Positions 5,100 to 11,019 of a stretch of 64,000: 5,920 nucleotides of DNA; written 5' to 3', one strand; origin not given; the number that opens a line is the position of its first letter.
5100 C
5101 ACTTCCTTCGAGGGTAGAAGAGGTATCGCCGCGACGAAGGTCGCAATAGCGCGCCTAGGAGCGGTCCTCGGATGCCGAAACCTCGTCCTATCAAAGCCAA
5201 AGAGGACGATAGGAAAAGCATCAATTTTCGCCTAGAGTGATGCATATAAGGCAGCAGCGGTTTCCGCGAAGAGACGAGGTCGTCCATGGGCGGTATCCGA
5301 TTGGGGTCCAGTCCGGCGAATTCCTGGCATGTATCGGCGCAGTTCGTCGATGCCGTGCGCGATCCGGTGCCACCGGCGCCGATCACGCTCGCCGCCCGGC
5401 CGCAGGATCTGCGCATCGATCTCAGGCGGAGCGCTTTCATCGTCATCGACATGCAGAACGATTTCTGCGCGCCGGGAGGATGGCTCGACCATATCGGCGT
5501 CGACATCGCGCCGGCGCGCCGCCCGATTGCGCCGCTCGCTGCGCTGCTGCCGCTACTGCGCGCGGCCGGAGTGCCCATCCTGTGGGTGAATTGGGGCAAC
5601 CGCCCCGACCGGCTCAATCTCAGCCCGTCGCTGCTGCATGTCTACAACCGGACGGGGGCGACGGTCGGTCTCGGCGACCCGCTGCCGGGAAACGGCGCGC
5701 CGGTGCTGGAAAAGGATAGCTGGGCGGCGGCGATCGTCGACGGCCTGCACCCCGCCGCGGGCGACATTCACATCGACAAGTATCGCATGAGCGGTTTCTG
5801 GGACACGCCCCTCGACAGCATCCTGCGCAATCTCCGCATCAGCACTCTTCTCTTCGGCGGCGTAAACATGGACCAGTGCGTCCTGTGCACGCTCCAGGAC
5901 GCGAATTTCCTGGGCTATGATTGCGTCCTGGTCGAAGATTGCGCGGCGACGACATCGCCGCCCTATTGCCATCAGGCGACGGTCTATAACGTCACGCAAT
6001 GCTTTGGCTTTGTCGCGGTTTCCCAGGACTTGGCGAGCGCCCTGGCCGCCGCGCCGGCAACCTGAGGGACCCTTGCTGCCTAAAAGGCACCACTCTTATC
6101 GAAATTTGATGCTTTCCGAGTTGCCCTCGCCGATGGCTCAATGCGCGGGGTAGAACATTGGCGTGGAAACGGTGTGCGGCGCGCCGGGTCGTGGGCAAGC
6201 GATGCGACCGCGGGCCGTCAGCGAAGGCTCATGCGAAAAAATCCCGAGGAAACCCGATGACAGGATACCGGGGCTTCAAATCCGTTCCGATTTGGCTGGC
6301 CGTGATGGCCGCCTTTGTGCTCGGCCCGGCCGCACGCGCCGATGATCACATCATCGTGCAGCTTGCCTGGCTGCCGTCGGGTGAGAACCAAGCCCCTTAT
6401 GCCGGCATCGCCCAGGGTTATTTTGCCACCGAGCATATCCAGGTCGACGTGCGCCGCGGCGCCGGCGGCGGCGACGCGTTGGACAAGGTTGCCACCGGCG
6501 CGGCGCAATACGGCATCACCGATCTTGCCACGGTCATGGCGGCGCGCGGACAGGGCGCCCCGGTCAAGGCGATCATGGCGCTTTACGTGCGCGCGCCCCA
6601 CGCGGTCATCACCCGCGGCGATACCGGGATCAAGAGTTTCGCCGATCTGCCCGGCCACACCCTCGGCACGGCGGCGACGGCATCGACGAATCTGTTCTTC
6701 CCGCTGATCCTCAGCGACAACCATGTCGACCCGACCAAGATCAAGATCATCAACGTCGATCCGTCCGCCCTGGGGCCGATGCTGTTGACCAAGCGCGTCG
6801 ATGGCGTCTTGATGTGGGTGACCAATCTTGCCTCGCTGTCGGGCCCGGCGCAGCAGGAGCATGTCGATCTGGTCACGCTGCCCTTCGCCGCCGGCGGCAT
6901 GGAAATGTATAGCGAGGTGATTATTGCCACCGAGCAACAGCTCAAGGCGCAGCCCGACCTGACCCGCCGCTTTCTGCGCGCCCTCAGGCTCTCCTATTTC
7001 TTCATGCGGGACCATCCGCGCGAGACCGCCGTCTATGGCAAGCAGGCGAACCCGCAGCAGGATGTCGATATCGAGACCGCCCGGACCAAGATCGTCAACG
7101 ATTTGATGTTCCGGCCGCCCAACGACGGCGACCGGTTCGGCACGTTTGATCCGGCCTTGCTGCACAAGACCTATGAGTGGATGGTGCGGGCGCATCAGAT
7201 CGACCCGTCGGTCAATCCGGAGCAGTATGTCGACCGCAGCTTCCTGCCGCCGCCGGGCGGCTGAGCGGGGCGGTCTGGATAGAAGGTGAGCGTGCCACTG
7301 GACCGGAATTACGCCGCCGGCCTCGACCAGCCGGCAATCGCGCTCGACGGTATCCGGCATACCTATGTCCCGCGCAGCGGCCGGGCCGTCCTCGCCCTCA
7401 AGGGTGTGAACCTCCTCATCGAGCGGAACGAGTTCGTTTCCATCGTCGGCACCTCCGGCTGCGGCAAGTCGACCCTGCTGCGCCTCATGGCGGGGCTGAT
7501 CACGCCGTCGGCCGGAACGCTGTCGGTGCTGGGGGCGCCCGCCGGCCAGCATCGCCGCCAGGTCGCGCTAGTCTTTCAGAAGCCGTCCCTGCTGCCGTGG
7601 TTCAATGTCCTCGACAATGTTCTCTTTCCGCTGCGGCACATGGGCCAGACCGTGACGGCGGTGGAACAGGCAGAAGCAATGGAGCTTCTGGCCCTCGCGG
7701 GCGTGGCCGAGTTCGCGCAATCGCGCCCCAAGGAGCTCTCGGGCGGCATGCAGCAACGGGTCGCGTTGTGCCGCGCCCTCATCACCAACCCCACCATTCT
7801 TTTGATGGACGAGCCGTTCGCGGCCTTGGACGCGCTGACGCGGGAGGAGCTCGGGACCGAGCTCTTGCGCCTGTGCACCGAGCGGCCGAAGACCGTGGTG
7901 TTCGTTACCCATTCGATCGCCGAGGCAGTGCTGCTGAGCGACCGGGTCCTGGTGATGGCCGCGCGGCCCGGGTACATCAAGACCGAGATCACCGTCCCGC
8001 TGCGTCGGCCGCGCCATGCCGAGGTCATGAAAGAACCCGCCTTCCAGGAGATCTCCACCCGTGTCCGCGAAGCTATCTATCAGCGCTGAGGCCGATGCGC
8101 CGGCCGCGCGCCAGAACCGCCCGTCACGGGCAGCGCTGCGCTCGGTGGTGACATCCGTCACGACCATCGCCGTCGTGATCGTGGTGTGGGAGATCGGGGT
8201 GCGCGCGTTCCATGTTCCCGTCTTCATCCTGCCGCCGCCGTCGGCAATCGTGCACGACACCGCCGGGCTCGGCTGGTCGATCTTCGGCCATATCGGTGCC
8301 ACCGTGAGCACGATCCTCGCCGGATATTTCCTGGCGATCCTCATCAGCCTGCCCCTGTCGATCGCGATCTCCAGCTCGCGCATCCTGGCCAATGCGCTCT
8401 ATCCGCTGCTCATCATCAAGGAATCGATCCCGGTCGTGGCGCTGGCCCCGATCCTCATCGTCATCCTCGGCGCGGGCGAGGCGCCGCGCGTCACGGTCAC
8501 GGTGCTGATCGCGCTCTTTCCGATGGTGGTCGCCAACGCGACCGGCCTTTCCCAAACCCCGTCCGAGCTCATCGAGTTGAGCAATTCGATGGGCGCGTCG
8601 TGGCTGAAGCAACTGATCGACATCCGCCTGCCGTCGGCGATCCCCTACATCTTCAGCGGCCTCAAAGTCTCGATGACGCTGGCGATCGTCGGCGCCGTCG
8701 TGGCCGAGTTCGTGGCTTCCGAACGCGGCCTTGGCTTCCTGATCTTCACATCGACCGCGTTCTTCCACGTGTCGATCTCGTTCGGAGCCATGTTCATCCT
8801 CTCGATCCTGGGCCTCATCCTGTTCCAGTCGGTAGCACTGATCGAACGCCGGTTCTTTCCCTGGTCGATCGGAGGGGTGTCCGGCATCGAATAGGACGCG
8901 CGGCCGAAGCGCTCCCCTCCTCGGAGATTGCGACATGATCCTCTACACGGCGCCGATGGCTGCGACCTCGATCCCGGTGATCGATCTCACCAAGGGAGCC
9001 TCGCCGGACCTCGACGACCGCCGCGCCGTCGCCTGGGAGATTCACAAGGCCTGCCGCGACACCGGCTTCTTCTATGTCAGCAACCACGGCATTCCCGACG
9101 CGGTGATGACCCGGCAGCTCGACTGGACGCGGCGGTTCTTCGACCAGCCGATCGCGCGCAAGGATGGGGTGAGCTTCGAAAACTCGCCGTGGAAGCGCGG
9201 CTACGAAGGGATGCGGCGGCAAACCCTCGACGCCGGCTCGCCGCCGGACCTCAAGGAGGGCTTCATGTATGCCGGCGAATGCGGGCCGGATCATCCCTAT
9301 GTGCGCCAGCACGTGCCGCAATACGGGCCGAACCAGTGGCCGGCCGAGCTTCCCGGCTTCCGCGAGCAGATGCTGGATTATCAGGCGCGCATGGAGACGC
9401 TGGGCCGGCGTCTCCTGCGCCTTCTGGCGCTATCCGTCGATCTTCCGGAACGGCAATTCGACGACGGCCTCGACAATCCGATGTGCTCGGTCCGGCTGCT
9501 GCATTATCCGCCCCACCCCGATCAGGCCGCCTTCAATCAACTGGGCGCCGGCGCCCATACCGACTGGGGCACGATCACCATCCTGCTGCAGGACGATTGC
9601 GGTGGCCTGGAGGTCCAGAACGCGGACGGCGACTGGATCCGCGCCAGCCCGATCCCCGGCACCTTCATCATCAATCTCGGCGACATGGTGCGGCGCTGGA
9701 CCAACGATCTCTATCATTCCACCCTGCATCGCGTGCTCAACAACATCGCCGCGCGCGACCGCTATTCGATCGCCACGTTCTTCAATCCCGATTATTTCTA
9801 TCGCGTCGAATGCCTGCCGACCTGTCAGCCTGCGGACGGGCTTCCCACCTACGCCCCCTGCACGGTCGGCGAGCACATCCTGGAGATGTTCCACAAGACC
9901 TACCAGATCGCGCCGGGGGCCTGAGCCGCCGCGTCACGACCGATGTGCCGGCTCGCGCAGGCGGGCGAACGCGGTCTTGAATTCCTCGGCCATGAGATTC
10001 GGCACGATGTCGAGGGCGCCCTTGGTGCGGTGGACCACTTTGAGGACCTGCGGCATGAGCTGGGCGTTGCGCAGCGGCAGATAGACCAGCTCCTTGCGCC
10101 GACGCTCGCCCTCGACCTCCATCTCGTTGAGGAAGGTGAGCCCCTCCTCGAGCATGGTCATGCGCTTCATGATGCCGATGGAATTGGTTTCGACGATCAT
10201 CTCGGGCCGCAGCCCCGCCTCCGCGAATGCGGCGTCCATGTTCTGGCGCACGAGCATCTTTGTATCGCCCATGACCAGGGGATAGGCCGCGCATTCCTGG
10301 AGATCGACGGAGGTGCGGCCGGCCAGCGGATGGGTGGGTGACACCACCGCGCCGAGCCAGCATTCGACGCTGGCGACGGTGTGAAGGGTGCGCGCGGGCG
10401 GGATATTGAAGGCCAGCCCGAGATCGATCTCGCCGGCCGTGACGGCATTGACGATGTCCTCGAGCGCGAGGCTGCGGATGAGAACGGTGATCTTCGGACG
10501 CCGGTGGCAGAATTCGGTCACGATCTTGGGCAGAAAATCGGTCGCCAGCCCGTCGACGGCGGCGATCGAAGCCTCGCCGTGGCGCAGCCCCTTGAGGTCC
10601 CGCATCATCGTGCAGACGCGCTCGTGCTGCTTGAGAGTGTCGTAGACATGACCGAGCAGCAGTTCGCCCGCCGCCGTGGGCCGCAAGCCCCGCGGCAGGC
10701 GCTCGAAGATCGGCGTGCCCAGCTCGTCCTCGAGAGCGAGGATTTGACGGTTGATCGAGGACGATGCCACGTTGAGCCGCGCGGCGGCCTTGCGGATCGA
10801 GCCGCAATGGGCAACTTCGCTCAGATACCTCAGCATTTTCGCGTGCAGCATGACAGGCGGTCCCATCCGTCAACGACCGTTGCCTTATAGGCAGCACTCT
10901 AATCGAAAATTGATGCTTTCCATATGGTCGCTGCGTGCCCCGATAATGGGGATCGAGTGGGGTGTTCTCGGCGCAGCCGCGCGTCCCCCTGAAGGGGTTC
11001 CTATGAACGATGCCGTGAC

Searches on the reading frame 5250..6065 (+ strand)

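Call 74: search_protein_families(library=pfam, proteins=[window:5250-6065:+], max_evalue=0.001)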
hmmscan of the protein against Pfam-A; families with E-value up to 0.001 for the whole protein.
window:5250-6065:+ (271 aa): 1 family
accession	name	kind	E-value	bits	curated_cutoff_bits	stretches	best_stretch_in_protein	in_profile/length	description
PF00857.26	Isochorismatase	-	8.3e-36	124.1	27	1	61-257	1-172/175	Isochorismatase domain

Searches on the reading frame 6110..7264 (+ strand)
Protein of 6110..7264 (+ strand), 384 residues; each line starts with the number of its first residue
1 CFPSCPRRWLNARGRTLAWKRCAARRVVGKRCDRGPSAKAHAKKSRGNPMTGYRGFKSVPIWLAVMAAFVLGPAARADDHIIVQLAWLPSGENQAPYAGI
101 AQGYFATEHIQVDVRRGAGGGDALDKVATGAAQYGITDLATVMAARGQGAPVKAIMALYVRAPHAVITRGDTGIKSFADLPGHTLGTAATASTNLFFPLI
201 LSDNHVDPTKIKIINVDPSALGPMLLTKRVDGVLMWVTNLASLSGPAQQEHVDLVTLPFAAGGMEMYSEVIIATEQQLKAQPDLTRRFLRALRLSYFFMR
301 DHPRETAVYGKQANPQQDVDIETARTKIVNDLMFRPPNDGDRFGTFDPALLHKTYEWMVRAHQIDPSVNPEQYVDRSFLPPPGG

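Call 74: search_protein_families(library=pfam, proteins=[window:6110-7264:+], max_evalue=0.001)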
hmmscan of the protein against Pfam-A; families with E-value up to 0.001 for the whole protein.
window:6110-7264:+ (384 aa): 3 families
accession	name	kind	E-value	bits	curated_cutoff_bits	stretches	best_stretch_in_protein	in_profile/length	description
PF09084.16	NMT1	-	6.3e-42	144.3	20.5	1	97-305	8-215/216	NMT1/THI5 like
PF13379.11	NMT1_2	-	0.00078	19.8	24.7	0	83-234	8-177/252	NMT1-like family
PF12974.12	Phosphonate-bd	-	0.00098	19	27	0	122-211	41-136/242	ABC transporter, phosphonate, periplasmic substrate-binding protein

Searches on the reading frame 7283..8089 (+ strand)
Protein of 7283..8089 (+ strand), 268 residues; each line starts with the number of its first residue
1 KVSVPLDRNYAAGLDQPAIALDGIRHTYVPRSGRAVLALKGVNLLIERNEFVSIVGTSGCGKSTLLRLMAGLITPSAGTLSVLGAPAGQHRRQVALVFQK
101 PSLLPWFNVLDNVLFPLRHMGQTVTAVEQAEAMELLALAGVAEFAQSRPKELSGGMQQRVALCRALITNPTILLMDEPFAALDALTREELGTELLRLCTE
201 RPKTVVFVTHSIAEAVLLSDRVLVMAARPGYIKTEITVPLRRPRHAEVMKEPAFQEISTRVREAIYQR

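Call 74: search_protein_families(library=pfam, proteins=[window:7283-8089:+], max_evalue=0.001)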
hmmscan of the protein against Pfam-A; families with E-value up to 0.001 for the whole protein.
window:7283-8089:+ (268 aa): 4 families
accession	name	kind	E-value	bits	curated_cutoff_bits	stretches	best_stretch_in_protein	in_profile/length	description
PF00005.33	ABC_tran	-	8.1e-33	114.4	25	1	39-180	1-137/137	ABC transporter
PF13304.12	AAA_21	-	1.2e-09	39.1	27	1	151-212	237-300/304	AAA domain, putative AbiEii toxin, Type IV TA system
PF20703.3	nSTAND1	-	2.8e-05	24.4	27.1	1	42-199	27-149/379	Novel STAND NTPase 1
PF13191.12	AAA_16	-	0.00081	20.4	32.6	0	49-177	24-140/167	AAA ATPase domain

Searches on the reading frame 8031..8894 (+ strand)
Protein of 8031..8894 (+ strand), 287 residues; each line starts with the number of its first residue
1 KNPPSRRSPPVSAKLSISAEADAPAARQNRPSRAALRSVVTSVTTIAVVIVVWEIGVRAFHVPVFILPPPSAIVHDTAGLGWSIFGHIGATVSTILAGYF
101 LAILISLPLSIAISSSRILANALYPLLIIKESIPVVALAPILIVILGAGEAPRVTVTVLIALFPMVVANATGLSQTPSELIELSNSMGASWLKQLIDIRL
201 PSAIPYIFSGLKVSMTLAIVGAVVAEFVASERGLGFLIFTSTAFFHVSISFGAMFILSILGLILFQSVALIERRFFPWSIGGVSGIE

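Call 74: search_protein_families(library=pfam, proteins=[window:8031-8894:+], max_evalue=0.001)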
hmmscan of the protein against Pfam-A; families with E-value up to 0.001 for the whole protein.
window:8031-8894:+ (287 aa): 1 family
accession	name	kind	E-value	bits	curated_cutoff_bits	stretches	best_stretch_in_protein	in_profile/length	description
PF00528.27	BPD_transp_1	-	8.6e-25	88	26.4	1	107-275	4-182/184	Binding-protein-dependent transport system inner membrane component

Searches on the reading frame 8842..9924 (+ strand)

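Call 74: search_protein_families(library=pfam, proteins=[window:8842-9924:+], max_evalue=0.001)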
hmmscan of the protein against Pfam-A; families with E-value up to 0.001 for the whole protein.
window:8842-9924:+ (360 aa): 2 families
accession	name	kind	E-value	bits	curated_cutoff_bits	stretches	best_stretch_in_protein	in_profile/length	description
PF14226.12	DIOX_N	-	1.1e-29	103.9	27.3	1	44-169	1-117/117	non-haem dioxygenase in morphine synthesis N-terminal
PF03171.26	2OG-FeII_Oxy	-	2.4e-27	95.7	23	1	216-316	4-101/101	2OG-Fe(II) oxygenase superfamily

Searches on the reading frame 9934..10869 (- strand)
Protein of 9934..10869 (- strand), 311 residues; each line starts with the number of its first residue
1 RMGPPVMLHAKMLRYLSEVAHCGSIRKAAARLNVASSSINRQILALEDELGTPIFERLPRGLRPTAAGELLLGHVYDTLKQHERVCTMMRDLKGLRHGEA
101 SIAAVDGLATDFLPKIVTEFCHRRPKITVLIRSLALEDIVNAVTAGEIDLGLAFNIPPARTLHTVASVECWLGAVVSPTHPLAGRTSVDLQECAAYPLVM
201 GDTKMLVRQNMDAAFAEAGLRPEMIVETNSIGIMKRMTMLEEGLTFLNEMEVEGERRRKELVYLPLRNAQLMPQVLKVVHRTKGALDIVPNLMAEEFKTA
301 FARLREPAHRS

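Call 74: search_protein_families(library=pfam, proteins=[window:9934-10869:-], max_evalue=0.001)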
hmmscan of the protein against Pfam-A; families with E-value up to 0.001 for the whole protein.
window:9934-10869:- (311 aa): 2 families
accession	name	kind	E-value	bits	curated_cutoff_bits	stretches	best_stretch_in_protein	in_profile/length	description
PF03466.25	LysR_substrate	-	1.1e-35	123.3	28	1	94-285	2-192/209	LysR substrate binding domain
PF00126.33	HTH_1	-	1.4e-18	67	26.6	1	12-69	3-60/60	Bacterial regulatory helix-turn-helix protein, lysR family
